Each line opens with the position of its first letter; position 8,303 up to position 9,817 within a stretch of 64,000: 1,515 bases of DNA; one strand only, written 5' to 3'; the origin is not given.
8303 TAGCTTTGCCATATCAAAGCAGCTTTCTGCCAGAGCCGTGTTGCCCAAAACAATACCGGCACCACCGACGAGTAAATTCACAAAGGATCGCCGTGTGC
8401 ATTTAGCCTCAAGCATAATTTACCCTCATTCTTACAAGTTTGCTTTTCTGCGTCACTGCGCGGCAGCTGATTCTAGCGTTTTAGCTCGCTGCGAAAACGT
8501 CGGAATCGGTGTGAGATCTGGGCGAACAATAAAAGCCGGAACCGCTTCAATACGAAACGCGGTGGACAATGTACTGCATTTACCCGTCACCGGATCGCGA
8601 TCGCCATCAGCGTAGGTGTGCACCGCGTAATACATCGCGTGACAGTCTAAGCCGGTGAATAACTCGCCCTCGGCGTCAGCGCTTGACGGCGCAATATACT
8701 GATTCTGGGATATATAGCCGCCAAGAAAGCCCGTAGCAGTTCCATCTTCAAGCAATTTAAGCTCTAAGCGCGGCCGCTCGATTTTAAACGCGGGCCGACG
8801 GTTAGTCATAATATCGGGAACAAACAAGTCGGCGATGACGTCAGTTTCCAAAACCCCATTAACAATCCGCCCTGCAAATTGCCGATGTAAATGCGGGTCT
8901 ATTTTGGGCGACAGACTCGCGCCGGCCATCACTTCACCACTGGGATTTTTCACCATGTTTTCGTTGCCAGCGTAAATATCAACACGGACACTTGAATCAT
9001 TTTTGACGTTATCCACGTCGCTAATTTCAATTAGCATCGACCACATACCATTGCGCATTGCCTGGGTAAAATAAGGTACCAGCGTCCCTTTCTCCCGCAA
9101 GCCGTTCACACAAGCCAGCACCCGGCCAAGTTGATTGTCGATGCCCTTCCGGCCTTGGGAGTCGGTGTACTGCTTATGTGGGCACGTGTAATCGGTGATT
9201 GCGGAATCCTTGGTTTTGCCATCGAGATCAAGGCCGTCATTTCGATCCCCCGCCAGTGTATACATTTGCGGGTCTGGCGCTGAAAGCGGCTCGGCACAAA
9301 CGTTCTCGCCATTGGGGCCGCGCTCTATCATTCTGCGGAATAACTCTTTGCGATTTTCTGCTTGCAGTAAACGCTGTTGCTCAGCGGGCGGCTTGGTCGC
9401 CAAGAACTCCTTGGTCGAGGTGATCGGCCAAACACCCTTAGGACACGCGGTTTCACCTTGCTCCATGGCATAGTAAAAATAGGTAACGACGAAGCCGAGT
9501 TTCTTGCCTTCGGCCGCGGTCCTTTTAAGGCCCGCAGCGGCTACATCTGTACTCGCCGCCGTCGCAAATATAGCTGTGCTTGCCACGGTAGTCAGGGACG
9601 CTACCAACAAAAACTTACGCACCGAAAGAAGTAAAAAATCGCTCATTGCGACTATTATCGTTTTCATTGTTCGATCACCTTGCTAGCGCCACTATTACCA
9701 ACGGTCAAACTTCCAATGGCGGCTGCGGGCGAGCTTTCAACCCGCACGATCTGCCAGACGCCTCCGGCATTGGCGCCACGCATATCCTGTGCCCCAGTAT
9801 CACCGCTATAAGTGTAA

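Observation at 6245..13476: Eight-gene, entirely extracytoplasmic redox operon built around DUF1592/DUF1552, with no known catalytic enzyme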

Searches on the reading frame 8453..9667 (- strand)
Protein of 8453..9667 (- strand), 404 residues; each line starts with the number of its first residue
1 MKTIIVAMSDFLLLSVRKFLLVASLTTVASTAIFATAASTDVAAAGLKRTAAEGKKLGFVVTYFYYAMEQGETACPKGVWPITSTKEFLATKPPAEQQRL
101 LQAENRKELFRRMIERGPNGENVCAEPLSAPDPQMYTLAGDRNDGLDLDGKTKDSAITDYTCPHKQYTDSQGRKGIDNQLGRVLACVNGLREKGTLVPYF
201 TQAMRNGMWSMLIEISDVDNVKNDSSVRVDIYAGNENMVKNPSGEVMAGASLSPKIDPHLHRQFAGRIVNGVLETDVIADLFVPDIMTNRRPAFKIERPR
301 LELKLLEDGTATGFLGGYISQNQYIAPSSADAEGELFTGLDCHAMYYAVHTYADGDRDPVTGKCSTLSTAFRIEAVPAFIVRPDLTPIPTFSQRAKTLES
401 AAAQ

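Call 3: search_protein_families(library=pfam, proteins=[window:8453-9667:-], max_evalue=0.01)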
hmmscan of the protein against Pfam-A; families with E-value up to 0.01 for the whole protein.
window:8453-9667:- (404 aa): 0 families

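Call 4: search_protein_families(library=ncbifam, proteins=[window:8453-9667:-], max_evalue=0.01)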
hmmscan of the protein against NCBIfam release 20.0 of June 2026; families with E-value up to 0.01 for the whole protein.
window:8453-9667:- (404 aa): 0 families

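Call 8: find_homologous_proteins(query=window:8453-9667:-, max_evalue=0.001)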
Query window:8453-9667:- (404 aa): 160 proteins with E <= 0.001 among 8000 candidates; the best 120 are listed.
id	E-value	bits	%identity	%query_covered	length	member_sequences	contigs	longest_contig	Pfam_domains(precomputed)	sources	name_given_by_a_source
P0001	3.2e-269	910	100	100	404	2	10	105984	-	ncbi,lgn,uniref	ncbi:hypothetical protein [Zhongshania sp.]|uniref:hypothetical protein n=1 Tax=Zhongshania sp. TaxI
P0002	6.6e-148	511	60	94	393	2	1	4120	-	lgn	-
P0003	1.5e-144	500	63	85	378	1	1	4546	-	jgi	jgi:hypothetical protein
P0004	2.3e-143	496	59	93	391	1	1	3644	-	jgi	jgi:hypothetical protein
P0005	2.8e-141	489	58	91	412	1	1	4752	-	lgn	-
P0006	5.3e-140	485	59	92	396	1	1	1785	-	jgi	jgi:hypothetical protein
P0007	1.8e-139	483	58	93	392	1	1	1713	-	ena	-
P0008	2.3e-138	480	61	84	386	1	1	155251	-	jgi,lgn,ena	-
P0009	4.1e-135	469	59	94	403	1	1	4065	-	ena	-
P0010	3.9e-133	463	58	84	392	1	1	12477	-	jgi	jgi:hypothetical protein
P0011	3.7e-132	459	56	92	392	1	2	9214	-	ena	-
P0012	7.7e-131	455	59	84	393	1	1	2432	-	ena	-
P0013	4.9e-129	449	58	85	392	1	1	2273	-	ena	-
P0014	1.3e-121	425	51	97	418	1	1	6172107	-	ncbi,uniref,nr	ncbi:hypothetical protein KRR38_08860 [Novosphingobium sp. G106]|uniref:hypothetical protein n=1 Tax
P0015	3.7e-121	423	57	84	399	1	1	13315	-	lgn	-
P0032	5.1e-112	393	55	83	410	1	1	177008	-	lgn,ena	-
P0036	1.3e-107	379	52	85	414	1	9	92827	-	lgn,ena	-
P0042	1.9e-44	171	32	88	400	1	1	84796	-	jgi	jgi:hypothetical protein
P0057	5.1e-40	156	34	85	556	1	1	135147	-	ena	-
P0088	1.7e-35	141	33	88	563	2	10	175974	-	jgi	jgi:hypothetical protein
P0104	2.8e-34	137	34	81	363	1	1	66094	-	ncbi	ncbi:MAG: hypothetical protein QM676_02010 [Novosphingobium sp.]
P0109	2.3e-33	134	33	82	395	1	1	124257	-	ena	-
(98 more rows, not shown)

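Call 9: find_encoding_contigs(protein=P0014, flank=10000, max_places=1)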
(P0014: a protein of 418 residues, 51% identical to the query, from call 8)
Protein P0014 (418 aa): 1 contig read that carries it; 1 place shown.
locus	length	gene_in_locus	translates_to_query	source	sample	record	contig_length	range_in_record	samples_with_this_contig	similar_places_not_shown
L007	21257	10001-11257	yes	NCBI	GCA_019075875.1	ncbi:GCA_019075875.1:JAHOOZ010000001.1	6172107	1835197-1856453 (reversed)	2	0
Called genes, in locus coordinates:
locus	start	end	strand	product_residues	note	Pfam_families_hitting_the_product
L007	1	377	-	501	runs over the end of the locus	PF13007:LZ_Tnp_IS66, PF13005:zf-IS66, PF03050:DDE_Tnp_IS66, PF13817:DDE_Tnp_IS66_C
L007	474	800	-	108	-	PF05717:TnpB_IS66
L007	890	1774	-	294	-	PF02899:Phage_int_SAM_1 (faint), PF00589:Phage_integrase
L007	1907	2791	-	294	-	PF00589:Phage_integrase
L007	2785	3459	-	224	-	PF00589:Phage_integrase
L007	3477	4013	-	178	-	PF02899:Phage_int_SAM_1 (faint)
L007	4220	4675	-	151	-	PF01527:HTH_Tnp_1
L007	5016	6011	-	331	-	PF00126:HTH_1, PF03466:LysR_substrate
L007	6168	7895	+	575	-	PF07626:PSD3, PF07637:PSD5, PF07631:PSD4, PF07627:PSCyt3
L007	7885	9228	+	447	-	PF07586:HXXSHH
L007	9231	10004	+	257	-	PF03640:Lipoprotein_15 (weak)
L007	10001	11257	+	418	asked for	-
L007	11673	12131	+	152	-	PF01322:Cytochrom_C_2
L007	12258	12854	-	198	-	PF01261:AP_endonuc_2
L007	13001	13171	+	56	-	-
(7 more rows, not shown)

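Call 10: find_encoding_contigs(protein=P0008, flank=10000, max_places=1)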
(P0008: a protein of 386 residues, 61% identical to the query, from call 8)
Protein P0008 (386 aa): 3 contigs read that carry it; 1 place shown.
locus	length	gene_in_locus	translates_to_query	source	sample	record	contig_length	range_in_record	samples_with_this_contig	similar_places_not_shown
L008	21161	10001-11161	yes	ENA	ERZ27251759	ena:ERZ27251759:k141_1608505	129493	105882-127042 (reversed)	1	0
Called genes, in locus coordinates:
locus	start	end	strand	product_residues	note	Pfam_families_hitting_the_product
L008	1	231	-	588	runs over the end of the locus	PF01979:Amidohydro_1 (faint), PF07969:Amidohydro_3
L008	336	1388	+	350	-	PF12625:Arabinose_bd (weak), PF00165:HTH_AraC (faint), PF12833:HTH_18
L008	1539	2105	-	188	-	PF00440:TetR_N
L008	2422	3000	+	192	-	-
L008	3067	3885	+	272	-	PF05721:PhyH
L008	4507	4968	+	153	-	PF01322:Cytochrom_C_2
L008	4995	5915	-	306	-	PF00126:HTH_1, PF03466:LysR_substrate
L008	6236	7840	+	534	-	PF07626:PSD3, PF07637:PSD5, PF07631:PSD4, PF07627:PSCyt3, PF07624:PSD2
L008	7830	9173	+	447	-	PF07586:HXXSHH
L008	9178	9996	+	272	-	PF03640:Lipoprotein_15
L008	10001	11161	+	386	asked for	-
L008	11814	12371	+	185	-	PF01292:Ni_hydr_CYTB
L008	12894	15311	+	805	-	PF07715:Plug, PF00593:TonB_dep_Rec_b-barrel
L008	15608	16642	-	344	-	PF00356:LacI, PF00532:Peripla_BP_1, PF13407:Peripla_BP_4, PF13377:Peripla_BP_3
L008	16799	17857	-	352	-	PF01261:AP_endonuc_2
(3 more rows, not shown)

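Call 11: find_encoding_contigs(protein=P0042, flank=10000, max_places=1)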
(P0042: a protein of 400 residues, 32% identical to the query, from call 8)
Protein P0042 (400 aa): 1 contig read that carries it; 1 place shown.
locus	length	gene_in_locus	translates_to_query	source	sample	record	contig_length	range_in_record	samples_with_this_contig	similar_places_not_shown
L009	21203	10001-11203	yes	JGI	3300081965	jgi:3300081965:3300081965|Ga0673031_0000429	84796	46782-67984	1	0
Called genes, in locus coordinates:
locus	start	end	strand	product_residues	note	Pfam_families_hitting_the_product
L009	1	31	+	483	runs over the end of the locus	-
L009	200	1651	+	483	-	PF07238:PilZ (weak), PF08242:Methyltransf_12 (weak)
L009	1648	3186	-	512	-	PF00512:HisKA, PF02518:HATPase_c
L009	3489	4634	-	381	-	PF01471:PG_binding_1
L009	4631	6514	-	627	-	PF03924:CHASE, PF00512:HisKA, PF02518:HATPase_c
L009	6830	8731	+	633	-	PF01757:Acyl_transf_3, PF19040:SGNH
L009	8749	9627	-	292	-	PF08450:SGL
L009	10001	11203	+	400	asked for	-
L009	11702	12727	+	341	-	PF01548:DEDD_Tnp_IS110, PF02371:Transposase_20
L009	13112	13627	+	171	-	-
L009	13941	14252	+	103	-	-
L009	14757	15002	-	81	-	-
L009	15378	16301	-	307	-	PF24793:GINT1_N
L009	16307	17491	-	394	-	PF13439:Glyco_transf_4, PF13579:Glyco_trans_4_4, PF20706:GT4-conflict (weak), PF00534:Glycos_transf_1, PF13692:Glyco_trans_1_4, PF13524:Glyco_trans_1_2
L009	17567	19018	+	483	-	PF02386:TrkH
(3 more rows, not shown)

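Call 12: find_encoding_contigs(protein=P0057, flank=10000, max_places=1)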
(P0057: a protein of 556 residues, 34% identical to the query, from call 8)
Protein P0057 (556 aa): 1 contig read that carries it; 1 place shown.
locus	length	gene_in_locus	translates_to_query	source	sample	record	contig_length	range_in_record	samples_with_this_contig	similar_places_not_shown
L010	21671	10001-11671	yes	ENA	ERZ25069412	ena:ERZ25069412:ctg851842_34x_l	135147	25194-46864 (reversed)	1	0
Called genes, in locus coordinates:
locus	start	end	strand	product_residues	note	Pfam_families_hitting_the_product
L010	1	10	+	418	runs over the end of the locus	PF07995:GSDH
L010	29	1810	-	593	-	PF00903:Glyoxalase, PF13669:Glyoxalase_4 (faint), PF18029:Glyoxalase_6 (faint), PF00903:Glyoxalase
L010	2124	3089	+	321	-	-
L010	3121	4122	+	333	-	-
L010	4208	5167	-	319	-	PF03629:SASA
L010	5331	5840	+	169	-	PF24684:Vgb_lyase (faint)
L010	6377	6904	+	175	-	PF12796:Ank_2, PF13606:Ank_3 (faint), PF13637:Ank_4 (faint), PF12796:Ank_2, PF13857:Ank_5 (weak), PF00023:Ank (weak), PF12796:Ank_2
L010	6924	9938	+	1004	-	PF13620:CarboxypepD_reg, PF25183:OMP_b-brl_4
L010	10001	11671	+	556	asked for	-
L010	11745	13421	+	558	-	PF07626:PSD3 (faint), PF07637:PSD5, PF07631:PSD4, PF07627:PSCyt3, PF07624:PSD2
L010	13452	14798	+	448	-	PF07586:HXXSHH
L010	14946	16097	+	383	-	PF20434:BD-FAE, PF07859:Abhydrolase_3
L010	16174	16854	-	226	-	PF00072:Response_reg, PF00486:Trans_reg_C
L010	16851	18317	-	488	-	PF00512:HisKA, PF02518:HATPase_c, PF13581:HATPase_c_2 (weak)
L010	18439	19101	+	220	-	-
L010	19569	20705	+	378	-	PF20434:BD-FAE, PF07859:Abhydrolase_3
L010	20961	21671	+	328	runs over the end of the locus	-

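Call 18: find_related_loci(query=A2, collection=genome_contigs, flank=10000)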
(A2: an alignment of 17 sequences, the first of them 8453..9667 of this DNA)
Query A2 (404 aa) in genome_contigs; peptide patterns used: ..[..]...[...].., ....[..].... (x = any residue, [..] = any of these).
71 stretches matched a pattern; 2 encode a relative of the query (tblastn E <= 1e-3); 2 distinct loci.
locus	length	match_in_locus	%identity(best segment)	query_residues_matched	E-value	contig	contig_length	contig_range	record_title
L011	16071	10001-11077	56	36-393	3e-133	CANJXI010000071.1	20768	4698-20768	MAG: Caulobacteraceae bacterium isolate RH-23may17-753 genome assembly, contig: RH-23may17-C18767, whole genome shotgun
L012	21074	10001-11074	53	36-392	4e-125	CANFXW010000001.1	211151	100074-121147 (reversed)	MAG: Sphingomonadaceae bacterium isolate Jr-16oct17-7 genome assembly, contig: Jr-16oct17-C88, whole genome shotgun sequ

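Call 19: find_related_loci(query=A2, collection=metagenome_contigs, flank=10000)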
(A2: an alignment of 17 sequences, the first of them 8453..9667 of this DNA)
Query A2 (404 aa) in metagenome_contigs; peptide patterns used: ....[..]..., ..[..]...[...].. (x = any residue, [..] = any of these).
321 stretches matched a pattern; 3 encode a relative of the query (tblastn E <= 1e-3); 3 distinct loci.
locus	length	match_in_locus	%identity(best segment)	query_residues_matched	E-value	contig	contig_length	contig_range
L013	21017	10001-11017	61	54-393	5e-146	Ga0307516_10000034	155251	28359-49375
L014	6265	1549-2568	52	54-393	3e-119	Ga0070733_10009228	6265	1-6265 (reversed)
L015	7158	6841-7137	57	54-152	4e-32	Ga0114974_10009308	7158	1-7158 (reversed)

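Call 25: predict_structure(alignment_id=A1)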
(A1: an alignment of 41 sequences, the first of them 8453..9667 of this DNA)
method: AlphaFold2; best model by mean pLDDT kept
length: 404 residues; sequences in the alignment: 41
mean_pLDDT: 88.7   pTM: 0.81
mean pLDDT of the five models: 88.7, 87.4, 87.0, 85.9, 85.8
residues with pLDDT >= 90: 307; 70-90: 38; 50-70: 35; < 50: 24
segments of 3 or more residues with pLDDT < 50: 29-50
pLDDT, mean of each block of 10 residues (from residue 1): 53 56 50 43 43 85 97 95 95 98 97 95 95 96 98 98 98 98 96 91 94 98 98 97 97 96 98 98 91 96 98 98 80 89 96 98 98 98 77 81 79
secondary structure, 60 per line:
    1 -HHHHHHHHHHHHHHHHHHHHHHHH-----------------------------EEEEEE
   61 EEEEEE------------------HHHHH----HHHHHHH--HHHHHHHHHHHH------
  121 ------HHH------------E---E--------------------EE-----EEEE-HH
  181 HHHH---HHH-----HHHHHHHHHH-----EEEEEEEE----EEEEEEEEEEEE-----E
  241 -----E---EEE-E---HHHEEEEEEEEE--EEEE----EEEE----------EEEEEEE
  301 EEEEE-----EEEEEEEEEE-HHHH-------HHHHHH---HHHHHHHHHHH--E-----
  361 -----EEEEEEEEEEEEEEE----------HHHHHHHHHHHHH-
elements in order: H2-25 E55-66 H85-89 H94-100 H103-114 E174-177 H179-184 H196-205 E211-218 E223-234 E250-252 E261-269 E272-275 E280-283 E294-305 E311-320 H322-325 H333-338 H342-352 E366-380 H391-403

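Call 29: search_solved_structures(query=A1, max_evalue=10)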
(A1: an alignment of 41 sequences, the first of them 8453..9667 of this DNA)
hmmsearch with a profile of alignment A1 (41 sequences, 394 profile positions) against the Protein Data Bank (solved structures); distinct sequences matched with E-value up to 10: 1.
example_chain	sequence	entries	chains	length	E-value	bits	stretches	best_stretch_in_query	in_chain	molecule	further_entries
3pe8_A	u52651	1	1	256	0.68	12.1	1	218-264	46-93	Enoyl-CoA hydratase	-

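Call 30: fold_search(model_id=the predicted structure, library=pdb)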
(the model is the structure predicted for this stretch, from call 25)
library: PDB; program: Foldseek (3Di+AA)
matches with E <= 10: 222; with E <= 0.001: 0
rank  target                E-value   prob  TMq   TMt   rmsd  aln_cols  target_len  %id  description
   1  3ve1_A                1.0e-01  0.63  0.16  0.13   6.7       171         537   10  The 2.9 angstrom crystal structure of Transferrin binding protein B (TbpB) from serogroup B M982 Neisseria meningitidi (released 2012-02-22)
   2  5xnm_O                1.0e-01  0.21  0.15  0.23  12.5       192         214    9  Structure of unstacked C2S2M2-type PSII-LHCII supercomplex from Pisum sativum (released 2017-09-20)
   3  5xll_A                1.3e-01  0.35  0.11  0.24   8.5        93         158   12  Dimer form of M. tuberculosis PknI sensor domain (released 2018-05-16)
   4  7ah9_5G               1.5e-01  0.11  0.09  0.07  19.4       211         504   10  Substrate-engaged type 3 secretion system needle complex from Salmonella enterica typhimurium - SpaR state 1 (released 2021-03-17)
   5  7ah9_5O               1.7e-01  0.09  0.09  0.07  18.4       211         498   11  Substrate-engaged type 3 secretion system needle complex from Salmonella enterica typhimurium - SpaR state 1 (released 2021-03-17)
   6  7zm6_A                1.7e-01  0.08  0.09  0.09  13.4       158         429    9  Nariva virus receptor binding protein (released 2023-09-13)
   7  2vh4_B                1.8e-01  0.01  0.08  0.08  20.9       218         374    9  Structure of a loop C-sheet serpin polymer (released 2008-01-08)
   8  6pee_A                2.1e-01  0.03  0.07  0.07  23.4       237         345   13  InvG secretin domain beta-barrel from Salmonella SPI-1 injectisome NC-base (released 2019-10-23)
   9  6q14_A                2.1e-01  0.03  0.07  0.06  23.4       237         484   13  Structure of the Salmonella SPI-1 injectisome NC-base (released 2019-10-23)
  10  6q14_B                2.1e-01  0.03  0.07  0.06  23.4       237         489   13  Structure of the Salmonella SPI-1 injectisome NC-base (released 2019-10-23)
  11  4u9c_B                2.8e-01  0.04  0.10  0.13  21.5       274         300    9  STRUCTURE OF THE LBPB N-LOBE FROM NEISSERIA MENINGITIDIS (released 2014-10-22)
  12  3hol                  3.9e-01  0.12  0.13  0.11   9.4       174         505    9  The Structure of Intact Ap-TbpB (N and C lobes) (released 2009-10-06)
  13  3dec                  4.2e-01  0.02  0.09  0.05  17.4       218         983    8  Crystal structure of a glycosyl hydrolases family 2 protein from Bacteroides thetaiotaomicron (released 2008-06-17)
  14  7ah9_5N               4.4e-01  0.06  0.09  0.08  19.3       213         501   12  Substrate-engaged type 3 secretion system needle complex from Salmonella enterica typhimurium - SpaR state 1 (released 2021-03-17)
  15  2brv                  4.7e-01  0.03  0.08  0.05  14.8       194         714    4  Crystal structure of Streptococcus Pneumoniae Hyaluronate Lyase from 70percent saturated malonate. (released 2006-04-05)
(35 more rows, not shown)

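Call 59: find_encoding_contigs(protein=P0088, flank=8000, max_places=1)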
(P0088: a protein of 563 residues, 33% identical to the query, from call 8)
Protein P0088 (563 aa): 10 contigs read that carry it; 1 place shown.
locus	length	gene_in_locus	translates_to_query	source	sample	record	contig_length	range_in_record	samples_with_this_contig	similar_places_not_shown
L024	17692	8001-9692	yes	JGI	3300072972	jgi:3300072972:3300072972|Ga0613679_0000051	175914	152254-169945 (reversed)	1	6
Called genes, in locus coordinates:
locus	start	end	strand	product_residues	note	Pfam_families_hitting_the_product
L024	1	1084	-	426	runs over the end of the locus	PF07690:MFS_1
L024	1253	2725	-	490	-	PF20091:Abhydrolase_10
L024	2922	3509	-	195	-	PF00440:TetR_N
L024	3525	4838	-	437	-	PF00480:ROK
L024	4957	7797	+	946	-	PF07715:Plug, PF00593:TonB_dep_Rec_b-barrel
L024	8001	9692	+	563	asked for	-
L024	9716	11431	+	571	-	PF07637:PSD5, PF07631:PSD4, PF07627:PSCyt3, PF07624:PSD2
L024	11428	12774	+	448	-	PF07586:HXXSHH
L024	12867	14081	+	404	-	PF02515:CoA_transf_3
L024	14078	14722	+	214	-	PF00392:GntR, PF07729:FCD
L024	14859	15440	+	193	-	PF00857:Isochorismatase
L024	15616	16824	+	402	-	PF01575:MaoC_dehydratas (faint), PF13452:FAS1_DH_region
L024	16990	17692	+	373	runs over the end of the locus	PF02515:CoA_transf_3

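Call 60: find_encoding_contigs(protein=P0109, flank=8000, max_places=1)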
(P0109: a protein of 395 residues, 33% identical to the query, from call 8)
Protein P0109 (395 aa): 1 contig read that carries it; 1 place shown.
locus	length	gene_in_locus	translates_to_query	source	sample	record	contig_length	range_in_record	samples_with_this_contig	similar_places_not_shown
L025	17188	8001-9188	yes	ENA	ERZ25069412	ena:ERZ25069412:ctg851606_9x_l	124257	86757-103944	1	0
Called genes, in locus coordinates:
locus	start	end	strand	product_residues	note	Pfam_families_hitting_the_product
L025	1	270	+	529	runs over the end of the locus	PF01565:FAD_binding_4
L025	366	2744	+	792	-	PF01315:Ald_Xan_dh_C, PF02738:MoCoBD_1, PF20256:MoCoBD_2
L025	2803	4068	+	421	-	PF07690:MFS_1, PF13347:MFS_2, PF07690:MFS_1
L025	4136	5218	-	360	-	PF01209:Ubie_methyltran, PF05175:MTS (faint), PF08241:Methyltransf_11, PF08242:Methyltransf_12, PF13649:Methyltransf_25, PF13847:Methyltransf_31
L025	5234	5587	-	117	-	-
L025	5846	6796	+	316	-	PF12146:Hydrolase_4, PF00561:Abhydrolase_1, PF12697:Abhydrolase_6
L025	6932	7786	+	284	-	PF08894:DUF1838 (faint)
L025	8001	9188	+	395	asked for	-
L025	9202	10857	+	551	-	PF07626:PSD3 (faint), PF07637:PSD5, PF07631:PSD4, PF07627:PSCyt3, PF07624:PSD2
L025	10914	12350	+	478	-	PF07586:HXXSHH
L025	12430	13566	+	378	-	PF03640:Lipoprotein_15 (faint)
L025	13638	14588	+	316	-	PF00561:Abhydrolase_1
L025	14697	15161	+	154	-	PF07452:CHRD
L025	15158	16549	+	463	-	PF07690:MFS_1, PF13347:MFS_2, PF03092:BT1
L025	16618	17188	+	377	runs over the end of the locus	-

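Call 61: find_encoding_contigs(protein=P0104, flank=8000, max_places=1)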
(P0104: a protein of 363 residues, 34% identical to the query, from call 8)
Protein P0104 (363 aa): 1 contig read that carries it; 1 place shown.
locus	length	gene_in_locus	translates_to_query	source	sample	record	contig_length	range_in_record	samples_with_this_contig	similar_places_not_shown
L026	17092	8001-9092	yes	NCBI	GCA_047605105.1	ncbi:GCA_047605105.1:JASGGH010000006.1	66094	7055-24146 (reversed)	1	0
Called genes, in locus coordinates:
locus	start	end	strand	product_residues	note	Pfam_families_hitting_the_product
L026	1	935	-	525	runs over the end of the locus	PF13371:TPR_9 (faint), PF13428:TPR_14 (faint), PF13431:TPR_17 (faint), PF23914:TPR_CcmH_CycH (faint), PF13432:TPR_16, PF14559:TPR_19, PF00685:Sulfotransfer_1, PF13469:Sulfotransfer_3, +3 more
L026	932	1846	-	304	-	PF04116:FA_hydroxylase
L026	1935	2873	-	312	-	PF00126:HTH_1, PF03466:LysR_substrate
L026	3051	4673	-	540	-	PF01266:DAO (faint), PF28550:DUF8436, PF07992:Pyr_redox_2 (faint), PF21688:FAD-depend_C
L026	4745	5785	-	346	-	PF04632:FUSC, PF11744:ALMT (faint), PF13515:FUSC_2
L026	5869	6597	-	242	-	PF00392:GntR (weak)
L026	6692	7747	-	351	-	PF02016:Peptidase_S66, PF17676:Peptidase_S66C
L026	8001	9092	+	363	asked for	-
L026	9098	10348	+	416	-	PF03640:Lipoprotein_15 (faint)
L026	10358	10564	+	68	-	-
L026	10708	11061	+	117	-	-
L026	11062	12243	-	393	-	PF00890:FAD_binding_2, PF01266:DAO (weak), PF03486:HI0933_like, PF07992:Pyr_redox_2 (weak), PF13450:NAD_binding_8 (faint), PF22780:HI0933_like_1st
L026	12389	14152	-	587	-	PF04851:ResIII (weak), PF00270:DEAD, PF00271:Helicase_C, PF03880:DbpA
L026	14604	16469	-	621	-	PF00005:ABC_tran, PF02463:SMC_N (faint), PF13555:AAA_29 (faint), PF13401:AAA_22 (faint), PF13476:AAA_23 (faint), PF12848:ABC_tran_Xtn, PF00005:ABC_tran, PF13304:AAA_21 (weak)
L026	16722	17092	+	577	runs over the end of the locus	PF07637:PSD5, PF07631:PSD4, PF07627:PSCyt3, PF07624:PSD2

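Call 72: search_protein_representatives(alignment_id=A1)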
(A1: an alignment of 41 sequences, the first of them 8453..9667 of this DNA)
Query: 41 sequences, 394 profile positions. Proteins with E-value up to 0.001 (for the whole library): 2009; up to 1e-10: 1268; up to 1e-30: 471. The best 150 are listed.
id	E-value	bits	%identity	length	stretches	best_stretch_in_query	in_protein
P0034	4.9e-156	536.1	-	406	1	14-393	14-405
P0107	7.5e-129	446.6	-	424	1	43-389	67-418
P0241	5.0e-120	417.6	-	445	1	24-386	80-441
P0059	1.2e-117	409.8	-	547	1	10-386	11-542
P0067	7.4e-116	403.8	-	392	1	47-392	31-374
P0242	1.4e-114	399.6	-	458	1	44-391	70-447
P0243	2.4e-113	395.6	-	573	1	22-389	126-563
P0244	2.7e-111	388.8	-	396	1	19-390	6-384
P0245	1.1e-110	386.8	-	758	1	46-385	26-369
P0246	2.8e-110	385.5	-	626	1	48-385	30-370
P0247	4.3e-110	384.9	-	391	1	46-391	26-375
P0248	1.2e-109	383.4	-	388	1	46-388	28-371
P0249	1.7e-109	382.9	-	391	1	17-388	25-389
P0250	3.5e-109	381.9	-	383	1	47-387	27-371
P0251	6.6e-109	381.0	-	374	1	46-390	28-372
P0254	4.5e-108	378.2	-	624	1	47-387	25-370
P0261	8.9e-106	370.6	-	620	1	41-381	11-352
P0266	2.1e-104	366.1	-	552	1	47-387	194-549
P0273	2.3e-102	359.4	-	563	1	46-385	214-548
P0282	3.0e-98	345.9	-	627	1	44-389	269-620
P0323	1.3e-88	314.2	-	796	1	46-389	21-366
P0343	5.3e-86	305.5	-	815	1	37-385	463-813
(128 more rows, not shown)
